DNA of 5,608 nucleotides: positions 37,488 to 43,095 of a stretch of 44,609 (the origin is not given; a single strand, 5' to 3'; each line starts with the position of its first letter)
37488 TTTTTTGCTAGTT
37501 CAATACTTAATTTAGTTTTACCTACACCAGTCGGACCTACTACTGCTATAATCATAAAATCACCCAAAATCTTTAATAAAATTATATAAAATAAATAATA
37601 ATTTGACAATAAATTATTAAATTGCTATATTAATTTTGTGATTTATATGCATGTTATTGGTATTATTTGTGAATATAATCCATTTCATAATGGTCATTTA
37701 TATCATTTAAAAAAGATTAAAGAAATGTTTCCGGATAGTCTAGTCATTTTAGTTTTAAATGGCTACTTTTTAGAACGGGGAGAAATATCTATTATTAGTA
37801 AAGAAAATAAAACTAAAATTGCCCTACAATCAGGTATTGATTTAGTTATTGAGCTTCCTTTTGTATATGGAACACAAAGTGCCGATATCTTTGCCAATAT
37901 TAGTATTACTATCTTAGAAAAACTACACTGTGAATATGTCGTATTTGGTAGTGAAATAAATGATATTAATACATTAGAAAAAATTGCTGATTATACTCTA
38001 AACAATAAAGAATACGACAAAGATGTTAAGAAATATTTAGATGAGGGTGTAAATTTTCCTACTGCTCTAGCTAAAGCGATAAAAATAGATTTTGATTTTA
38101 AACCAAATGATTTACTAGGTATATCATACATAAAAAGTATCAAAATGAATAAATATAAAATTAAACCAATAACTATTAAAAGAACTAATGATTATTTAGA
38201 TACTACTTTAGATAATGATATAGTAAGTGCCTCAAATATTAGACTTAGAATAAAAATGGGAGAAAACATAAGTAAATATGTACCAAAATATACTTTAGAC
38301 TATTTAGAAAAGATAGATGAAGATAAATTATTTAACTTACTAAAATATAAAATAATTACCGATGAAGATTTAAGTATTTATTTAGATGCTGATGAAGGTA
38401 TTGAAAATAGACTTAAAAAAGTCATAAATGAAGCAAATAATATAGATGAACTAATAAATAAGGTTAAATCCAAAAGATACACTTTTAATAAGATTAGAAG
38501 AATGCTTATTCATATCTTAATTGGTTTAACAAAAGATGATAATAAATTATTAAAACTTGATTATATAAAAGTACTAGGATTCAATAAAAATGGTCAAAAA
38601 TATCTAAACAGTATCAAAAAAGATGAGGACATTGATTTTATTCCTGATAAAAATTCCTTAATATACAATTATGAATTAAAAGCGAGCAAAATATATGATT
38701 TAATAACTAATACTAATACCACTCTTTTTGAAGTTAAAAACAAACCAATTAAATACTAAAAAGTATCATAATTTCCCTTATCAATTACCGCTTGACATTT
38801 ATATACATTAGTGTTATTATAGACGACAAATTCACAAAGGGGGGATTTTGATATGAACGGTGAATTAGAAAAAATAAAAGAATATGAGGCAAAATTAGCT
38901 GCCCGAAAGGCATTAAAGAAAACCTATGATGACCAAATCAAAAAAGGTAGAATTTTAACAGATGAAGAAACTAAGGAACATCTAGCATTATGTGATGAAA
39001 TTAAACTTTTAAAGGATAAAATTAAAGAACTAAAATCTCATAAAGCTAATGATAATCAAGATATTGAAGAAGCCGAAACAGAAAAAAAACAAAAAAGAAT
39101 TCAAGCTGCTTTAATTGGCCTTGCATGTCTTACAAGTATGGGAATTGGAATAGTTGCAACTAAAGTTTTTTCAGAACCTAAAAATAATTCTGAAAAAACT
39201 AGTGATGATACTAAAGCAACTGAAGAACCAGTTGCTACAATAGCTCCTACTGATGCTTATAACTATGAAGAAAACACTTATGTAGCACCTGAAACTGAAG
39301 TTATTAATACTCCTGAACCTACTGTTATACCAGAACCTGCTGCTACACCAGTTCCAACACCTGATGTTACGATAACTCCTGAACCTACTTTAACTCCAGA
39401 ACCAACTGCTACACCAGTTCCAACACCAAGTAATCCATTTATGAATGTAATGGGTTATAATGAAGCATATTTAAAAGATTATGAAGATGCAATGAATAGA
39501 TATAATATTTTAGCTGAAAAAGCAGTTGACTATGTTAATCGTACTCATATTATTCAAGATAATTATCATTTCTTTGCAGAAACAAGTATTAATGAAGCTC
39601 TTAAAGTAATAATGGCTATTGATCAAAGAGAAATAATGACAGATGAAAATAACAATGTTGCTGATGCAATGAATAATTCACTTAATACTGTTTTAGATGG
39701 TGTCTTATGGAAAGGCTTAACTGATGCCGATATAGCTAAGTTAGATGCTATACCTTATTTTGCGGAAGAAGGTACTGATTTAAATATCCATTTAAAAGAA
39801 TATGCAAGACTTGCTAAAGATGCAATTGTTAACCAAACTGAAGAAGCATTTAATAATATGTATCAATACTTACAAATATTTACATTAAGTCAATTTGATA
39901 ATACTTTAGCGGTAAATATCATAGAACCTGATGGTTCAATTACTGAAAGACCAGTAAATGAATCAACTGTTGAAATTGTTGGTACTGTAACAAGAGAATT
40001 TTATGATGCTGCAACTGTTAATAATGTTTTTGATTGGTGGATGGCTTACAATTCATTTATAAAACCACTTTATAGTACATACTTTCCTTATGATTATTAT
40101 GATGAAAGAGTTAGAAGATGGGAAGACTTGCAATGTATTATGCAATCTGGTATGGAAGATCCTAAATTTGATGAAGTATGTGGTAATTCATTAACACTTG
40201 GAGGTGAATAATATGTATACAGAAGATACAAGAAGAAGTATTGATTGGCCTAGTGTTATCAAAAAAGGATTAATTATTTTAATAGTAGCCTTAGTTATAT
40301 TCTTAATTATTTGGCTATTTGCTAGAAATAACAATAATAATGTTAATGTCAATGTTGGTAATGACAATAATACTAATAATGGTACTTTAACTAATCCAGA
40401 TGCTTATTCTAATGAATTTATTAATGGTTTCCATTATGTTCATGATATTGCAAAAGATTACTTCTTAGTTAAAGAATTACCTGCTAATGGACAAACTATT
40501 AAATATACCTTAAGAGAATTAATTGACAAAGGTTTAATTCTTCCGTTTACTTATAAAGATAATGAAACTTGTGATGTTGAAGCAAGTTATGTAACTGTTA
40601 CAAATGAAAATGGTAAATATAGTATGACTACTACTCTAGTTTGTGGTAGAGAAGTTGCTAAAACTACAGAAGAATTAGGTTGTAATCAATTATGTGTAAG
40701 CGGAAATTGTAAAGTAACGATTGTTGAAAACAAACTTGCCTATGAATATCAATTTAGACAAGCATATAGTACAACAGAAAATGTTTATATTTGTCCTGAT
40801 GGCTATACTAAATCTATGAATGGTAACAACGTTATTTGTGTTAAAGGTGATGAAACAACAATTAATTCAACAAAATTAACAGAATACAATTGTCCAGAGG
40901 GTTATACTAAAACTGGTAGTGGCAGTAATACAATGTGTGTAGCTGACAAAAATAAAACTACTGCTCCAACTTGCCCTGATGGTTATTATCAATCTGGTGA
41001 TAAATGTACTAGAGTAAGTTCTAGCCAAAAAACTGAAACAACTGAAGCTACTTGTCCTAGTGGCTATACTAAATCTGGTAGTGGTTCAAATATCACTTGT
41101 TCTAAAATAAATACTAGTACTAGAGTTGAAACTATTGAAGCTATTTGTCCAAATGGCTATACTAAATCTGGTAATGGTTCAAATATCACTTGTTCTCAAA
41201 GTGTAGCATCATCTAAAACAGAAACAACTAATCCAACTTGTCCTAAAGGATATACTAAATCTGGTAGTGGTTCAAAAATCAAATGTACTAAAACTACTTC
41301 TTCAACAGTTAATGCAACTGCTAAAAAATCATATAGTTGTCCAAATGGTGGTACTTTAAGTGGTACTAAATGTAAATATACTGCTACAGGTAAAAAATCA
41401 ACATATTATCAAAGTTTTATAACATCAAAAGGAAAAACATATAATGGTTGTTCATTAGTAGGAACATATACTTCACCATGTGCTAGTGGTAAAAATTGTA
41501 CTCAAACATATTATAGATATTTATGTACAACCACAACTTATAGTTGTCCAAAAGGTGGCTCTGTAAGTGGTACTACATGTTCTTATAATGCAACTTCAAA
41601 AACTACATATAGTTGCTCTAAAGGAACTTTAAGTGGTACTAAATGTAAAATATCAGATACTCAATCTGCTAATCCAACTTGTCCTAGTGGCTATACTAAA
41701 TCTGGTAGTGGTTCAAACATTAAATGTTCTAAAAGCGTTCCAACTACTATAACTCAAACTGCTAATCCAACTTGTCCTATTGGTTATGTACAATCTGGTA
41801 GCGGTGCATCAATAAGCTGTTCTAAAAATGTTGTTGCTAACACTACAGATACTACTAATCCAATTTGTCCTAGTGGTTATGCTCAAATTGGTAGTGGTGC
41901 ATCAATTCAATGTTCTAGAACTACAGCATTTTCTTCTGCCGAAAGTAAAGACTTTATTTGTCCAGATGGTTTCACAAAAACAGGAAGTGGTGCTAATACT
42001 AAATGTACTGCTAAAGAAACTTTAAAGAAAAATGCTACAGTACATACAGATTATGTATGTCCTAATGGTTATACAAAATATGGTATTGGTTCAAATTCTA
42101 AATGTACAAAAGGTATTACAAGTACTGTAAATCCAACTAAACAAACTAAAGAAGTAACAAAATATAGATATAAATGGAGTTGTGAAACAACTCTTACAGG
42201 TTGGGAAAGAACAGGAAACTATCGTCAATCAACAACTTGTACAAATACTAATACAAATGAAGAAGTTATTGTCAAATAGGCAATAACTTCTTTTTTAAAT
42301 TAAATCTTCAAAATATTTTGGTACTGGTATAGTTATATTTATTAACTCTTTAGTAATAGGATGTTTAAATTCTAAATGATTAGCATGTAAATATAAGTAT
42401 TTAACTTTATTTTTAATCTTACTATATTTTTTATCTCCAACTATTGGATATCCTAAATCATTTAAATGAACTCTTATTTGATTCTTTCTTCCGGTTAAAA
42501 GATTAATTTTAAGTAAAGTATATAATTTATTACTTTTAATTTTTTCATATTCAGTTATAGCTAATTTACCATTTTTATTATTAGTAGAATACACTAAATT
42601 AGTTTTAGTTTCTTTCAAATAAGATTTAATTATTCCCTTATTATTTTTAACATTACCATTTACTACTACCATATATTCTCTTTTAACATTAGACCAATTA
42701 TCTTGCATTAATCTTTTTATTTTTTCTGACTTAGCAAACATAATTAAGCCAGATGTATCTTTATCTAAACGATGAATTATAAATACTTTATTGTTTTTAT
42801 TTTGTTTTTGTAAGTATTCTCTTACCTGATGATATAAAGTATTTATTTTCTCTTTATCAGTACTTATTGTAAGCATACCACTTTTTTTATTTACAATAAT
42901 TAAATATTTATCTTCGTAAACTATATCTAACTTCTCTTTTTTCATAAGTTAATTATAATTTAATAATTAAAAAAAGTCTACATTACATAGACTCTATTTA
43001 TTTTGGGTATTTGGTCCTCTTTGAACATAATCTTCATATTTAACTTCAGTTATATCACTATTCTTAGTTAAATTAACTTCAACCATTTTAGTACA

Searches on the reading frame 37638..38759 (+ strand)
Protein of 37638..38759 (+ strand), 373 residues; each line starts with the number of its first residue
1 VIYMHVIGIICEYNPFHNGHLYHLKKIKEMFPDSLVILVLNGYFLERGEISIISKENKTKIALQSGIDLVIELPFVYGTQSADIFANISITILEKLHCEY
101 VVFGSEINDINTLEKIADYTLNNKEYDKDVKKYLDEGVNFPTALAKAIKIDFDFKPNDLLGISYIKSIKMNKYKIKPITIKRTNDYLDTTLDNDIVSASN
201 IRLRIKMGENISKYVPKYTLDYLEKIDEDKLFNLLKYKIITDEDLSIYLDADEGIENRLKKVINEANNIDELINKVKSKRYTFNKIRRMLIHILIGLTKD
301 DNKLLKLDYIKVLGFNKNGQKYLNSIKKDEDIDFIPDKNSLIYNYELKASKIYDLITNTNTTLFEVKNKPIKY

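Call 53: search_protein_families(library=pfam, proteins=[window:37638-38759:+], max_evalue=0.001)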
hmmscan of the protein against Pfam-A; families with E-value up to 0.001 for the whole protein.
window:37638-38759:+ (373 aa): 3 families
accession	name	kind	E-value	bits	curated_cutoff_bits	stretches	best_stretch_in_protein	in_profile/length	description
PF05636.17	HIGH_NTase1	-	3.6e-113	379.3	27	1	4-362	1-395/402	HIGH Nucleotidyl Transferase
PF01467.32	CTP_transf_like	-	7.6e-07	29.8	21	1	13-110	6-94/133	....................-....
PF08218.17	Citrate_ly_lig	-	0.00036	20.7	20.9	0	131-223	90-182/182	Citrate lyase ligase C-terminal domain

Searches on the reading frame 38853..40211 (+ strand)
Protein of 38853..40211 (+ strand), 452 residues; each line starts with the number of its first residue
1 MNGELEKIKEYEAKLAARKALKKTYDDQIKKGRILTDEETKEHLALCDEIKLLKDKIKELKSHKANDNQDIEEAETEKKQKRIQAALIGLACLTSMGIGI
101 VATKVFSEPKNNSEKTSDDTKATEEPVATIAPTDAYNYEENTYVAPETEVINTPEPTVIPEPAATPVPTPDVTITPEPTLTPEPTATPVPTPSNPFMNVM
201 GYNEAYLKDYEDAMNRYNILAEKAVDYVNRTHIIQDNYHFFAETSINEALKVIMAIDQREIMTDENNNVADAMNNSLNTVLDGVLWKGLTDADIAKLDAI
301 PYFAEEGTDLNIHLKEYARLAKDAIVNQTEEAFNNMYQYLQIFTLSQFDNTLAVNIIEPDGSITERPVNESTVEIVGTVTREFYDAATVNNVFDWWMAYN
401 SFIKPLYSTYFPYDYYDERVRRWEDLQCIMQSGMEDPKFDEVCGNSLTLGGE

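Call 53: search_protein_families(library=pfam, proteins=[window:38853-40211:+], max_evalue=0.001)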
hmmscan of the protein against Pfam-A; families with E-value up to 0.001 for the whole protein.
window:38853-40211:+ (452 aa): 0 families

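Call 59: search_protein_families(library=ncbifam, proteins=[window:38853-40211:+], max_evalue=0.01)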
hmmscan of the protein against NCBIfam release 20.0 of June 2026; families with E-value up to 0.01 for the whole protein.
window:38853-40211:+ (452 aa): 3 families
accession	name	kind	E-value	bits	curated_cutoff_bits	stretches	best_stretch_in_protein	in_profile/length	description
NF037973.1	metallo_SslE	exception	4.5e-05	21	3000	1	140-194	40-92/1519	lipoprotein metalloprotease SslE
TIGR04526.1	predic_Ig_block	subfamily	0.00029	19.9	150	1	77-214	2-143/693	putative immunoglobulin-blocking virulence protein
NF033761.1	gliding_GltJ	equivalog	0.0029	16.8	450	1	73-191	359-478/671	adventurous gliding motility protein GltJ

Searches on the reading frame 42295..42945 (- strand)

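Call 53: search_protein_families(library=pfam, proteins=[window:42295-42945:-], max_evalue=0.001)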
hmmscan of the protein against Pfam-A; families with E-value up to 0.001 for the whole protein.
window:42295-42945:- (216 aa): 1 family
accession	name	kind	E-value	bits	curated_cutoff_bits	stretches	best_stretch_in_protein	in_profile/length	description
PF00849.27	PseudoU_synth_2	-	1.7e-33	116.4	26.8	1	14-162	1-151/152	RNA pseudouridylate synthase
